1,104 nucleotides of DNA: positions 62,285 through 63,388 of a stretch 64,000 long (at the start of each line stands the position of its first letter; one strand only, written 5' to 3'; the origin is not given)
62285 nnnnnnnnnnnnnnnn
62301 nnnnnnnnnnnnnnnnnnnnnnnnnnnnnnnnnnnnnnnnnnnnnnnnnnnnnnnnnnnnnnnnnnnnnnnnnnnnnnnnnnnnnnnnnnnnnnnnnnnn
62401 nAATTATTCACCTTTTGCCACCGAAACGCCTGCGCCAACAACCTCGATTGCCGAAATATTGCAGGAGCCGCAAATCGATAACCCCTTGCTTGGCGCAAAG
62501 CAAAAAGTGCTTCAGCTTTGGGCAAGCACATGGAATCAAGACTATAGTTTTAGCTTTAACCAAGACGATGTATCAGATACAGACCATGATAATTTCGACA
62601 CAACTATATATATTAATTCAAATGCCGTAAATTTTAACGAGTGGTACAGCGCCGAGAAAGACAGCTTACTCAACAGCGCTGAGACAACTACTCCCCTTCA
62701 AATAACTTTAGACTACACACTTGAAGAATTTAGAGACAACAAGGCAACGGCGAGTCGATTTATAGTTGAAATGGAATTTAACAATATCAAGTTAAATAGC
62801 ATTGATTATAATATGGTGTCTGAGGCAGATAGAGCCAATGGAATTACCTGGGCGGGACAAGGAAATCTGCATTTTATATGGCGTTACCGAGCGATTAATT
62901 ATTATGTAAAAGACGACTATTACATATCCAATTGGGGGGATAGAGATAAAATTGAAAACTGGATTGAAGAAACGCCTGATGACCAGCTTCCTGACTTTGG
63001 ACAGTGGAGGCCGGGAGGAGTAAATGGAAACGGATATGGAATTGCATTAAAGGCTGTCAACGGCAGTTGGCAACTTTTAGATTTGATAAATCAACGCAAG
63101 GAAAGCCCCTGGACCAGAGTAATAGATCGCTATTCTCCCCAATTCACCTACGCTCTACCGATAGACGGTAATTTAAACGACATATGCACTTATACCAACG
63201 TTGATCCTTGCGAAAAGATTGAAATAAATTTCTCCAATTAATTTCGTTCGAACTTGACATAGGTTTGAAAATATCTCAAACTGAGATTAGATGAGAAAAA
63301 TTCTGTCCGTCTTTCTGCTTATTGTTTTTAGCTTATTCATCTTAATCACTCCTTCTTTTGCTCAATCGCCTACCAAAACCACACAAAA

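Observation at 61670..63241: GC-richer secreted M23 peptidase lipoprotein with large unknown C-terminal domain, inserted right after tRNA genes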

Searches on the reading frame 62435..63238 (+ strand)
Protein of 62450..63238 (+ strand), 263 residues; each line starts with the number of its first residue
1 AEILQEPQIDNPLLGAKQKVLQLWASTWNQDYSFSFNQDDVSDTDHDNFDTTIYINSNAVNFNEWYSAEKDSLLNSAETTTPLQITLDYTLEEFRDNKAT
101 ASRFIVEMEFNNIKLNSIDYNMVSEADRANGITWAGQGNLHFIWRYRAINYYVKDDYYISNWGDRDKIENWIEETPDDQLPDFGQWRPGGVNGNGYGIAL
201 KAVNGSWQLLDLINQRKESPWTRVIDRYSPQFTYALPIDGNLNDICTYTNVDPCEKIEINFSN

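Call 12: search_protein_families(library=ncbifam, proteins=[window:62450-63238:+], max_evalue=1)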
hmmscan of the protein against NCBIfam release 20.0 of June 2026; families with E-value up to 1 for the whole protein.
window:62450-63238:+ (263 aa): 1 family
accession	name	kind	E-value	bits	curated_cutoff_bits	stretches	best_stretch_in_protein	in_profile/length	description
NF011898.1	PRK15371.1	subfamily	0.031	13.6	275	1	74-124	53-101/269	YopJ/AvrA family T3SS effector serine/threonine acetyltransferase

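Call 13: search_protein_families(library=phrogs, proteins=[window:62450-63238:+], max_evalue=1)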
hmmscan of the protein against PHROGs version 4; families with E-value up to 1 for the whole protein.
window:62450-63238:+ (263 aa): 1 family
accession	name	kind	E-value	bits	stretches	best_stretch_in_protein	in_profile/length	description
phrog_27696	-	unknown function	0.42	11.7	0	244-259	21-36/44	-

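Call 36: predict_structure(alignment_id=A3)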
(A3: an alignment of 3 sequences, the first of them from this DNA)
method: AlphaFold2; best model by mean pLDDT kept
length: 268 residues; sequences in the alignment: 3
mean_pLDDT: 58.1   pTM: 0.58
mean pLDDT of the five models: 58.1, 51.1, 51.0, 45.0, 29.6
residues with pLDDT >= 90: 0; 70-90: 86; 50-70: 96; < 50: 86
segments of 3 or more residues with pLDDT < 50: 1-12, 43-53, 159-168, 216-268
pLDDT, mean of each block of 10 residues (from residue 1): 41 62 69 59 43 54 75 79 82 66 63 77 69 80 72 59 42 62 69 59 71 50 39 33 30 34 25
secondary structure, 60 per line:
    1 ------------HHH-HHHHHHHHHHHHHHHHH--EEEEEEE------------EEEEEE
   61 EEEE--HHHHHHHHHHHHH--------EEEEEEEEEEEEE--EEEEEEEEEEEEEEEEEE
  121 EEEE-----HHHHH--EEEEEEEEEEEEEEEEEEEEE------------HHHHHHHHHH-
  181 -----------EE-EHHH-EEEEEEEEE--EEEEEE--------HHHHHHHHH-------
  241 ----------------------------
elements in order: H17-33 E36-42 E55-64 H67-79 E88-100 E103-124 H130-134 E137-157 H170-179 E200-208 E211-216 H225-233

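Call 45: search_protein_representatives(alignment_id=A3)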
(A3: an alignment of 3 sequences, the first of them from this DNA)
Query: 3 sequences, 268 profile positions. Proteins with E-value up to 0.001 (for the whole library): 50; up to 1e-10: 13; up to 1e-30: 2. The best 50 are listed.
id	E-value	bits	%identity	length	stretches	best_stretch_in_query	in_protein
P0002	4.7e-125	433.0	-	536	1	1-268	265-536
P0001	4.7e-121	419.9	-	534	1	3-262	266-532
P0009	1.9e-18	83.5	-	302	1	49-217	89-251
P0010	3.7e-18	82.5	-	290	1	41-220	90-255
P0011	5.4e-18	82.0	-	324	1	60-267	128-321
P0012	5.6e-16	75.4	-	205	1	97-265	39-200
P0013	1.0e-15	74.5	-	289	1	40-262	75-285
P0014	4.1e-15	72.5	-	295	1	60-260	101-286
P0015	1.7e-12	63.9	-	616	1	59-216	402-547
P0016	5.0e-12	62.4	-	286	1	79-195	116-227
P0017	7.9e-12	61.7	-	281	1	109-214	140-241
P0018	8.5e-12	61.6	-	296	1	58-217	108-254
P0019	3.7e-11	59.5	-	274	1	61-217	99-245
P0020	1.4e-10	57.6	-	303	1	104-217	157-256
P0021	1.6e-10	57.5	-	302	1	101-265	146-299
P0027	1.2e-08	51.3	-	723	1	111-216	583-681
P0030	1.8e-07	47.5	-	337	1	72-217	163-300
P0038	5.1e-06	42.7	-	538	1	25-161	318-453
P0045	8.3e-05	38.7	-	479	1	109-215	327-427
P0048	2.0e-04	37.4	-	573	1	105-156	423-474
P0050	2.4e-04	37.2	-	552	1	48-195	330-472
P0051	3.1e-04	36.8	-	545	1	109-158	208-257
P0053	4.3e-04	36.4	-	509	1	102-227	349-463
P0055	7.7e-04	35.5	-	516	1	92-153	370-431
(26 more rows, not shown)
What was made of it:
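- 62459..63238 (+): Undescribed C-terminal domain ('C-dom'), aa 264-523. Near-invariant residues are E369, D387, A389, N390, G391, G396, R405, W446, P497, C506 and C514. The family was found by exhaustive HMM search: 50 clusters (call 45).
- Most family members are stand-alone proteins of about 250-310 aa (call 45).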

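Call 52: search_solved_structures(query=A4, max_evalue=10)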
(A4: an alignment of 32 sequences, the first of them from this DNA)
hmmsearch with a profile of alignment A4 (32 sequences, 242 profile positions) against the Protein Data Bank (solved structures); distinct sequences matched with E-value up to 10: 46.
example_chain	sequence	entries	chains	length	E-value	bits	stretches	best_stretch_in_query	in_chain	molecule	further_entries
6z12_A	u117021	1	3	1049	0.28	13.7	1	117-187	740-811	Efflux pump membrane transporter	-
7m4p_A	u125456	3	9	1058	0.54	12.8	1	129-187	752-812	Efflux pump membrane transporter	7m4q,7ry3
5en5_A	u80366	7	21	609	0.59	12.7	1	119-187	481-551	Multidrug efflux pump subunit AcrB,Multidrug efflux pump subunit AcrB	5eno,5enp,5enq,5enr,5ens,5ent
7b8r_A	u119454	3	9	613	0.6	12.6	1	119-187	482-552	Multidrug efflux pump subunit AcrB,Multidrug efflux pump subunit AcrB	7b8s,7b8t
8ffk_A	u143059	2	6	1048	0.73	12.4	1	117-187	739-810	Efflux pump membrane transporter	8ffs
8p1i_A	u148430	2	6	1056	0.74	12.4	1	117-187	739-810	Efflux pump membrane transporter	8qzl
3w9h_A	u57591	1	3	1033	1.3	11.6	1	119-187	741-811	Acriflavine resistance protein B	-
9v5r_A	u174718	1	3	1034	1.3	11.6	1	119-187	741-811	Multidrug efflux pump subunit AcrB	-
4ziw_A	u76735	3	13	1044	1.3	11.5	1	119-187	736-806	Multidrug efflux pump subunit AcrB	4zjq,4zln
4c48_A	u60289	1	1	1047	1.3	11.5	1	119-187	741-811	ACRIFLAVINE RESISTANCE PROTEIN B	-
5v5s_J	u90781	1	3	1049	1.3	11.5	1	119-187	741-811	Multidrug efflux pump subunit AcrB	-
1oy6_A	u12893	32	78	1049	1.3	11.5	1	119-187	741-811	Acriflavine resistance protein B | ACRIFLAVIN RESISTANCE PROTEIN B | Multidrug efflux pump subunit AcrB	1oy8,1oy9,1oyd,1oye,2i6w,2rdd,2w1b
4dx6_A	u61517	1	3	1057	1.3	11.5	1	119-187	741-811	Acriflavine resistance protein B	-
7b5p_B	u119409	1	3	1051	1.3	11.5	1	119-187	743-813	Efflux pump membrane transporter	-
1t9t_A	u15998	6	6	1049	1.3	11.5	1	119-187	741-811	Acriflavine resistance protein B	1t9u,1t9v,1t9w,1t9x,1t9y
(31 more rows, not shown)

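Call 53: search_protein_families(library=pfam, alignment_id=A4, max_evalue=0.1)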
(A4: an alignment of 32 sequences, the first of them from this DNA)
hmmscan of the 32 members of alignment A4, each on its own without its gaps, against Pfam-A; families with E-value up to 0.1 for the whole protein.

A. member 1, seq(260 aa): 0 families

B. families by the number of members that match (of 32 scanned): 5 families
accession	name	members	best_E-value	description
PF19714.4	DUF6209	1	0.029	Family of unknown function (DUF6209)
PF08578.15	DUF1765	1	0.032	Protein of unknown function (DUF1765)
PF15565.11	Imm30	1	0.082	Immunity protein 30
PF18039.7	UBA_6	1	0.084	UBA-like domain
PF05627.16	AvrRpt-cleavage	1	0.096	Cleavage site for pathogenic type III effector avirulence factor Avr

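Call 55: predict_structure(alignment_id=A4)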
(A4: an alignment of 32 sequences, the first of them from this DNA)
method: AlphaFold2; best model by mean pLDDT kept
length: 260 residues; sequences in the alignment: 32
mean_pLDDT: 84.9   pTM: 0.83
mean pLDDT of the five models: 84.9, 83.5, 83.5, 82.8, 82.6
residues with pLDDT >= 90: 159; 70-90: 54; 50-70: 35; < 50: 12
segments of 3 or more residues with pLDDT < 50: 210-216, 224-228
pLDDT, mean of each block of 10 residues (from residue 1): 94 94 89 78 73 95 96 97 94 91 96 89 95 94 93 74 94 95 84 89 81 47 49 66 69 90
secondary structure, 60 per line:
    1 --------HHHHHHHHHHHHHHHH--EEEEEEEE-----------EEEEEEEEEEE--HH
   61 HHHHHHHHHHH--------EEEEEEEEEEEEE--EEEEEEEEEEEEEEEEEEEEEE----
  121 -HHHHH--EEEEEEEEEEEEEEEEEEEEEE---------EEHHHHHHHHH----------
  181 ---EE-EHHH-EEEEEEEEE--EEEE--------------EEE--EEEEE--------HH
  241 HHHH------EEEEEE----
elements in order: H9-24 E27-34 E46-56 H59-71 E80-92 E95-116 H122-126 E129-150 H162-170 E192-200 E203-206 E221-223 E226-230 H239-244 E251-256
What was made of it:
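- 62459..63238 (+): AF2 model has pLDDT 84.9 and pTM 0.83 (call 55).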

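Call 65: find_encoding_contigs(protein=P0009, flank=10000, max_places=3)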
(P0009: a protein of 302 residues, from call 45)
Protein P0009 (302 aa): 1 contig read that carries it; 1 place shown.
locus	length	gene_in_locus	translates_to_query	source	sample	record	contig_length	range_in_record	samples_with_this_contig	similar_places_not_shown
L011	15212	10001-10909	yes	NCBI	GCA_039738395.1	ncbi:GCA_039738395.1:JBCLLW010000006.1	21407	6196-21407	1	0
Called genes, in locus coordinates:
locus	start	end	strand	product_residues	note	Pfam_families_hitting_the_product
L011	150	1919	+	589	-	PF01436:NHL (faint)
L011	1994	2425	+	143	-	PF01668:SmpB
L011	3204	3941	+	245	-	-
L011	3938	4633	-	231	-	PF18912:DZR_2, PF00156:Pribosyltran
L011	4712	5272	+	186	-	PF00300:His_Phos_1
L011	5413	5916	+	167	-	PF01988:VIT1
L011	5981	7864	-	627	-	-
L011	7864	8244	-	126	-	-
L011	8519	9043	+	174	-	-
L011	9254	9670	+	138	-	PF00293:NUDIX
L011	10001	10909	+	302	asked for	-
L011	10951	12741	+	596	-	-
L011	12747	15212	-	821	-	?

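Call 66: find_encoding_contigs(protein=P0011, flank=10000, max_places=3)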
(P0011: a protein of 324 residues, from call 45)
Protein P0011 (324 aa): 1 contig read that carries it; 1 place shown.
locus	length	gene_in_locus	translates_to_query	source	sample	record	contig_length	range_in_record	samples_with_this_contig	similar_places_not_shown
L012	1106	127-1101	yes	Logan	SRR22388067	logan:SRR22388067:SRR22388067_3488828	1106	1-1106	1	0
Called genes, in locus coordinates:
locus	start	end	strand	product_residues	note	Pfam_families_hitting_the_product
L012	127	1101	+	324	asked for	-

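Call 72: find_encoding_contigs(protein=P0053, flank=8000, max_places=2)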
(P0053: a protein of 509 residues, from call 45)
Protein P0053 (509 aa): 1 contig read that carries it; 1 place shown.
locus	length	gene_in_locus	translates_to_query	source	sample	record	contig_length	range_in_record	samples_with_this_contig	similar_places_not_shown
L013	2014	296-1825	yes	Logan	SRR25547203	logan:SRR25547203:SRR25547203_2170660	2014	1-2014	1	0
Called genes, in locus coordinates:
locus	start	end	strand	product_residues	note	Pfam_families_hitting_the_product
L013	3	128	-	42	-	?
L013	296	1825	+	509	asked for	PF01551:Peptidase_M23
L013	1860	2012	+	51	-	?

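Call 73: find_encoding_contigs(protein=P0013, flank=8000, max_places=2)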
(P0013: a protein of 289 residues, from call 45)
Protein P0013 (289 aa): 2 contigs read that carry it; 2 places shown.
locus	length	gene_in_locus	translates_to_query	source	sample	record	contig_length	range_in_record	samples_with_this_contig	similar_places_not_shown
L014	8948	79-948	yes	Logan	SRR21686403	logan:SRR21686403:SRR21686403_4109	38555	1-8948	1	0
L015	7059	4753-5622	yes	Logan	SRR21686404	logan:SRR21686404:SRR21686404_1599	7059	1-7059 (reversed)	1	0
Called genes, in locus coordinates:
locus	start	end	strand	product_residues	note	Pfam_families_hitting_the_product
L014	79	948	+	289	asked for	-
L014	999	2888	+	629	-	-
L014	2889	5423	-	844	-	-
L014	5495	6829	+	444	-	PF00486:Trans_reg_C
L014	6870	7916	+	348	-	PF18895:T4SS_pilin (weak)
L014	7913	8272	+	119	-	PF18895:T4SS_pilin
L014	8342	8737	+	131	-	PF18895:T4SS_pilin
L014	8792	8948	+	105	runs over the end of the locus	PF18895:T4SS_pilin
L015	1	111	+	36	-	?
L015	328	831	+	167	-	PF01988:VIT1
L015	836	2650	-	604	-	-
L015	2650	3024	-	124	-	-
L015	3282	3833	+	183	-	-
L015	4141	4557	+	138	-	PF00293:NUDIX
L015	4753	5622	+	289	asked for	-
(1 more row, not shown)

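Call 74: find_encoding_contigs(protein=P0010, flank=8000, max_places=2)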
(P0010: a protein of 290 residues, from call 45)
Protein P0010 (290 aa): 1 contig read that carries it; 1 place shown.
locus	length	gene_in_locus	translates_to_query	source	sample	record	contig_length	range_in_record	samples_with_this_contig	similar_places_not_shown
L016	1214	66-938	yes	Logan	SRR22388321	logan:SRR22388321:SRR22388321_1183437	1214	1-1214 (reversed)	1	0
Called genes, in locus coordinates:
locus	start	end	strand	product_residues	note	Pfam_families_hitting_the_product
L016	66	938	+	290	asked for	-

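Call 75: fold_search(model_id=the predicted structure, library=viral)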
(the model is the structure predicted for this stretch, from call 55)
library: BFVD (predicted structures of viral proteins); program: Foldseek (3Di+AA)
matches with E <= 10: 92; with E <= 0.001: 0
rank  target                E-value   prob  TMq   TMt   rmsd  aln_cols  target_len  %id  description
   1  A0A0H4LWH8            1.4e-01  0.06  0.13  0.10  21.2       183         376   12  Uncharacterized protein (Fragment) [Lutzomyia reovirus 2]
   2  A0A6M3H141            3.3e-01  0.09  0.16  0.04  21.1       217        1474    9  (no name in the UniProt tables at hand)
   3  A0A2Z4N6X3            5.2e-01  0.03  0.12  0.03  20.3       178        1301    9  (no name in the UniProt tables at hand)
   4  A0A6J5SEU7            7.3e-01  0.02  0.10  0.13  15.5       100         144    4  Uncharacterized protein [uncultured Caudovirales phage]
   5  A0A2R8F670            9.2e-01  0.07  0.21  0.23  13.1       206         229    4  Rpo132 [Cowpox virus]
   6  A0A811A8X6            9.2e-01  0.03  0.15  0.05  19.0       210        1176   10  (no name in the UniProt tables at hand)
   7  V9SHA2                9.2e-01  0.01  0.10  0.13  21.9       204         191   10  Uncharacterized protein [Tunisvirus fontaine2]
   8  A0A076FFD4            9.7e-01  0.02  0.14  0.15  20.7       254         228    7  DNA-directed RNA polymerase [Aureococcus anophagefferens virus]
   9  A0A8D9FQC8            1.5e+00  0.03  0.15  0.09  12.3       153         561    7  Uncharacterized protein [uncultured marine phage]
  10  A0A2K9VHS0            1.7e+00  0.03  0.17  0.11  22.5       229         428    8  Tail fiber protein [Pseudomonas phage Littlefix]
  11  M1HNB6                1.8e+00  0.07  0.19  0.21  17.4       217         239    5  (no name in the UniProt tables at hand)
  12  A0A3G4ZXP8            1.8e+00  0.03  0.12  0.11  15.8       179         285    9  Uncharacterized protein [Faunusvirus sp.]
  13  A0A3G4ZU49            1.8e+00  0.01  0.11  0.14  13.7       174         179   11  Uncharacterized protein [Edafosvirus sp.]
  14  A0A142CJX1            1.9e+00  0.06  0.21  0.27  15.1       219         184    9  (no name in the UniProt tables at hand)
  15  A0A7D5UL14            2.3e+00  0.01  0.07  0.10  20.8       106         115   13  Uncharacterized protein [Scale drop disease virus]
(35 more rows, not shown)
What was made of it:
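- Tried and rejected: BFVD gave nothing (call 75).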

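Call 78: search_protein_families(library=ncbifam, proteins=[L011:10951-12738:+], max_evalue=1)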
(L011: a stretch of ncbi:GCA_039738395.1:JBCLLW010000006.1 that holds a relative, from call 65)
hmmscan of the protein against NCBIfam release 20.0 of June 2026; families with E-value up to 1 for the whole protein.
L011:10951-12738:+ (596 aa): 1 family
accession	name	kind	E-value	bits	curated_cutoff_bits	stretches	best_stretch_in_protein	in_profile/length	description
NF003146.0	PRK04081.1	equivalog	0.42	10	194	1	463-496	116-149/207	hypothetical protein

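Call 83: search_protein_families(library=pfam, proteins=[P0051, P0055, P0015, P0027, P0045, P0038, P0048, P0050, P0053, P0030], max_evalue=0.01)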
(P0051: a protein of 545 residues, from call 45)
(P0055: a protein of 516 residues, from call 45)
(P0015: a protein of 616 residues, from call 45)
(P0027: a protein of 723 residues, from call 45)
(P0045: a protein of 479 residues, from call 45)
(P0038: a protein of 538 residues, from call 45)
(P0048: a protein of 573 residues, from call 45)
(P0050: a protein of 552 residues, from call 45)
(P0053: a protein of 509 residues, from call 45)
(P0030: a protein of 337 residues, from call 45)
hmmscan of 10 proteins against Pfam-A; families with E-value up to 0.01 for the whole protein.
P0051 (545 aa): 0 families

P0055 (516 aa): 1 family
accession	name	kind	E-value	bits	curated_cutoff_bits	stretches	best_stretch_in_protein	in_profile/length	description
PF01551.29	Peptidase_M23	-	1.4e-07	32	28.7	1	87-183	2-91/96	Peptidase family M23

P0015 (616 aa): 2 families
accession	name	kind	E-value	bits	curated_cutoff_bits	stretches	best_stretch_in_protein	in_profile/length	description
PF22599.2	SecDF_P1_head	-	6.3e-18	65.2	27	1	247-340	18-113/114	SecDF, P1 head subdomain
PF21760.3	SecD_1st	-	0.00042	20.2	27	1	164-215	4-56/60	Protein translocase subunit SecDF, P1 domain, N-terminal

P0027 (723 aa): 1 family
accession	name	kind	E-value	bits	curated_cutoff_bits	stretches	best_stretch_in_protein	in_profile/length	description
PF01551.29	Peptidase_M23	-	2.9e-06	27.8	28.7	1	134-227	15-92/96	Peptidase family M23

P0045 (479 aa): 2 families
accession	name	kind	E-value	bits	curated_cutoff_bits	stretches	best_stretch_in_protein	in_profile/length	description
PF18933.6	PsbP_2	-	0.00052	20.5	27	1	73-217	47-183/184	PsbP-like protein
PF01789.22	PsbP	-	0.0045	17.5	23.5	0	75-217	9-154/155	PsbP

P0038 (538 aa): 1 family
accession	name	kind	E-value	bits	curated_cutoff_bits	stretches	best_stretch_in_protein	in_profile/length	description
PF01551.29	Peptidase_M23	-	2.8e-08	34.3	28.7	1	97-189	15-95/96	Peptidase family M23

P0048 (573 aa): 1 family
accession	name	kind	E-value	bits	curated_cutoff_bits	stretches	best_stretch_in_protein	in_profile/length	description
PF01551.29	Peptidase_M23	-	2.9e-11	43.8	28.7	1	153-242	13-94/96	Peptidase family M23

P0050 (552 aa): 1 family
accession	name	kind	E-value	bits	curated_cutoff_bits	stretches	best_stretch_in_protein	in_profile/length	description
PF01551.29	Peptidase_M23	-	5.3e-12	46.2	28.7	1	151-228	14-92/96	Peptidase family M23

P0053 (509 aa): 1 family
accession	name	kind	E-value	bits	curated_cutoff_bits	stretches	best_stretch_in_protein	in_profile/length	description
PF01551.29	Peptidase_M23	-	1.1e-10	41.9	28.7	1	127-216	13-94/96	Peptidase family M23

P0030 (337 aa): 0 families
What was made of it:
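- Tried and rejected: My guess that it carries a CHAP domain was not confirmed by Pfam (call 83).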

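Call 86: find_encoding_contigs(protein=P0027, flank=8000, max_places=2)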
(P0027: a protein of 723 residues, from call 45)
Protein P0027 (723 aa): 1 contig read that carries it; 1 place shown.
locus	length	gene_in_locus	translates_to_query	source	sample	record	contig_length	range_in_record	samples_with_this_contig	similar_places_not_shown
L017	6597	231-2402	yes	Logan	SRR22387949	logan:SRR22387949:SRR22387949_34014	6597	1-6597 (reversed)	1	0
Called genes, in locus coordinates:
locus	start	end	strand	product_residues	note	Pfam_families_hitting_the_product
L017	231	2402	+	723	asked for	PF01551:Peptidase_M23 (weak)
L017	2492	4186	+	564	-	-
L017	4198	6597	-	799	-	?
